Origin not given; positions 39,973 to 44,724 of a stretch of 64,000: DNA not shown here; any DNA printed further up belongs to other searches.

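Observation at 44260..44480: Dockerin-like twin Ca-binding repeats at the C-terminus of a 1484-aa S8 subtilase in a T9SS-bearing organism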

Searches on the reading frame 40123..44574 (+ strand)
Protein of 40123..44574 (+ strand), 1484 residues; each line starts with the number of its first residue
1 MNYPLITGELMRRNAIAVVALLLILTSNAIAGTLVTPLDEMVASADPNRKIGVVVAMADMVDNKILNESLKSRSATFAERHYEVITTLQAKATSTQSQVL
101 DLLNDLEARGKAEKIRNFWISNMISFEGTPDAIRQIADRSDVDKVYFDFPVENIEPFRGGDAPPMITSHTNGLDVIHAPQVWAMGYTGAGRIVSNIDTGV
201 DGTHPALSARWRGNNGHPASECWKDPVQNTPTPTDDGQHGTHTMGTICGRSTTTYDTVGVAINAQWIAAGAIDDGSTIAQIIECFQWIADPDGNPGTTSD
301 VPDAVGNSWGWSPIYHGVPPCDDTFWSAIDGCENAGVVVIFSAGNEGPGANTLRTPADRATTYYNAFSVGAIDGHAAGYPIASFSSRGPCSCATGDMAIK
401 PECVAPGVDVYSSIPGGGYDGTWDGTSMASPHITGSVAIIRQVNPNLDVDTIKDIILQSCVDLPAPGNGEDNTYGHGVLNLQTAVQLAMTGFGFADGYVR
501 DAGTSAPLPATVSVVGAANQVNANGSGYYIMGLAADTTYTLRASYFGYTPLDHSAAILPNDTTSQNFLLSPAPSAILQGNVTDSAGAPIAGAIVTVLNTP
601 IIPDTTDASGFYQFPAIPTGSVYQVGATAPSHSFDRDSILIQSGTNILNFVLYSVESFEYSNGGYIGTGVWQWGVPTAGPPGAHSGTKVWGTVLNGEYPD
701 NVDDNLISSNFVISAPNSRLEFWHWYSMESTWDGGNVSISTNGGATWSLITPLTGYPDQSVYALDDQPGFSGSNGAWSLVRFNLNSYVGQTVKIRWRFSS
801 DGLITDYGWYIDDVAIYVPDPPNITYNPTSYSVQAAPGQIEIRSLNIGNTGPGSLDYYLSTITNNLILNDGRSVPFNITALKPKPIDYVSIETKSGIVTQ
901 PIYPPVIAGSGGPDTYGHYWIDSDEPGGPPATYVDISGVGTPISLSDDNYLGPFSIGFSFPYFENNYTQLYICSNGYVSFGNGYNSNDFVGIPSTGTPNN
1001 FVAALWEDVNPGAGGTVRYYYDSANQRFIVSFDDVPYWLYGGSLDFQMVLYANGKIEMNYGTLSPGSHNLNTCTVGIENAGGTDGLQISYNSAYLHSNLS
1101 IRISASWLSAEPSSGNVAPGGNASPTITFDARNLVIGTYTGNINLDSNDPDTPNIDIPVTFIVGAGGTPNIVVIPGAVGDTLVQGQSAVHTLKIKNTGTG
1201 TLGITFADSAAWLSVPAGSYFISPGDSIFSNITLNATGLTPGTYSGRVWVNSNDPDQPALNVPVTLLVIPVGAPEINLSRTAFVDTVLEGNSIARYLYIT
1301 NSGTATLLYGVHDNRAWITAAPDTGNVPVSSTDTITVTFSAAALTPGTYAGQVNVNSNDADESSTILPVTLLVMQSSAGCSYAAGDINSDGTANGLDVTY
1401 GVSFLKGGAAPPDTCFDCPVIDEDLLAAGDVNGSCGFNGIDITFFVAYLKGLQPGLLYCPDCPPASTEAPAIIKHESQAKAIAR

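Call 3: search_protein_families(library=pfam, proteins=[window:40123-44574:+], max_evalue=1)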
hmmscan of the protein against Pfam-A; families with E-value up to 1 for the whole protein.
window:40123-44574:+ (1484 aa): 15 families
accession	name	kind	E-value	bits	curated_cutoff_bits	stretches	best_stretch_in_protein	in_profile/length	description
PF00082.27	Peptidase_S8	-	4.1e-43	148.2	21.8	1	188-477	1-288/288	Subtilase family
PF13620.12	CarboxypepD_reg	-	1e-17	64.7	32.3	2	577-652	2-81/82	Carboxypeptidase regulatory-like domain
PF22544.2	HYDIN_VesB_CFA65-like_Ig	-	2.3e-14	53.9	25.5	3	1290-1366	18-95/100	HYDIN/CFA65/VesB-like, Ig-like domain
PF13715.12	CarbopepD_reg_2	-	1.5e-13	51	32.2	2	497-571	3-78/88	CarboxypepD_reg-like domain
PF20773.4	InhA-like_MAM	-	4.2e-13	49.7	26.9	1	713-818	60-164/191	Immune inhibitor A-like, MAM domain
PF19190.6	BACON_2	-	3e-11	43.5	25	3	1297-1360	23-86/94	Viral BACON domain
PF07610.17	DUF1573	-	7.2e-06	26.4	26.1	1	1182-1258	13-89/98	Protein of unknown function (DUF1573)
PF24507.1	Ig_CFAP65_4th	-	3.9e-05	24.4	27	1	1297-1358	2-63/76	CFAP65, fourth Ig-like domain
PF22076.2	Cep192_D6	-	0.00048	20.7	35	1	1292-1359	21-91/101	Cep192 domain 6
PF13004.13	BACON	-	0.0027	18.1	25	1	1313-1369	7-56/61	Putative binding domain, N-terminal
PF21471.3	Reelin_subrepeat-B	-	0.0052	17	27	1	737-816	62-126/127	Reelin subrepeat B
PF17210.9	SdrD_B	-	0.015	15.9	29.7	1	582-631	17-68/112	SdrD B-like domain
PF22067.2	Cep192_D3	-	0.018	15.6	27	0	1291-1342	17-70/99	Cep192 domain 3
PF00404.24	Dockerin_1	-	0.06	14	22.9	1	1384-1449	1-56/57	Dockerin type I domain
PF13205.12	Big_5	-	0.26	12.5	23.6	0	1320-1360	10-47/105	Bacterial Ig-like domain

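Call 4: search_protein_families(library=ncbifam, proteins=[window:40123-44574:+], max_evalue=1)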
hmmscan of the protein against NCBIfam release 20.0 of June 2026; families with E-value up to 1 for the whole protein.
window:40123-44574:+ (1484 aa): 12 families
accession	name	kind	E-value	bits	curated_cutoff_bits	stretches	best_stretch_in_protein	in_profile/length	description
TIGR03921.1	T7SS_mycosin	equivalog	2.4e-22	79.5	278.75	2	327-488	140-288/353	type VII secretion-associated serine protease mycosin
NF051851.1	AtpSerPepEprS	equivalog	9.1e-16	57.1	1700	1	171-486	49-364/988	autotransporter serine peptidase EprS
NF038111.1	rhom_dep_M36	equivalog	1.6e-15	55.6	1700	1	717-816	1053-1163/1315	rhombosortase-dependent M36 family metallopeptidase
NF041425.1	OS_HP2_seleno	subfamily_domain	6.9e-13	48.8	100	2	1181-1265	10-94/98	OS_HP2 family (seleno)protein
NF040553.1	SGO_0316_fam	subfamily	2.1e-12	45.6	1400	2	394-500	662-770/1486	SGO_0316/SGO_0317 family LPXTG-anchored serine peptidase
NF012200.0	choice_anch_D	domain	2.3e-09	37.7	45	3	1262-1362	3-108/108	choice-of-anchor D domain-containing protein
NF040809.1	germ_prot_CspBA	exception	8e-08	30.4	1250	1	396-483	429-520/1099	bifunctional germination protease/germinant receptor pseudoprotease CspBA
NF038112.1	myxo_dep_M36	subfamily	3.9e-07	27.6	1500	1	702-816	1032-1166/1604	myxosortase-dependent M36 family metallopeptidase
NF038128.1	choice_anch_J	domain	1.6e-06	28.4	30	1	693-816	52-162/162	choice-of-anchor J domain-containing protein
TIGR03895.1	protease_PatA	subfamily_domain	1e-05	24.5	421.05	1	322-488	75-228/606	PatA/PatG family cyanobactin maturation protease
NF033595.1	denti_PrtP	equivalog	4.3e-05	22.3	300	1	404-487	415-504/606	dentilisin complex serine proteinase subunit PrtP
NF040808.2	CspC_non_triad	exception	0.0017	16.8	675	1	385-441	447-498/556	bile acid germinant receptor pseudoprotease CspC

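Call 8: find_encoding_contigs(protein=window:40123-44574:+, flank=10000, max_places=6)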
Protein window:40123-44574:+ (1484 aa): no gene with exactly this product is on record in the collection.
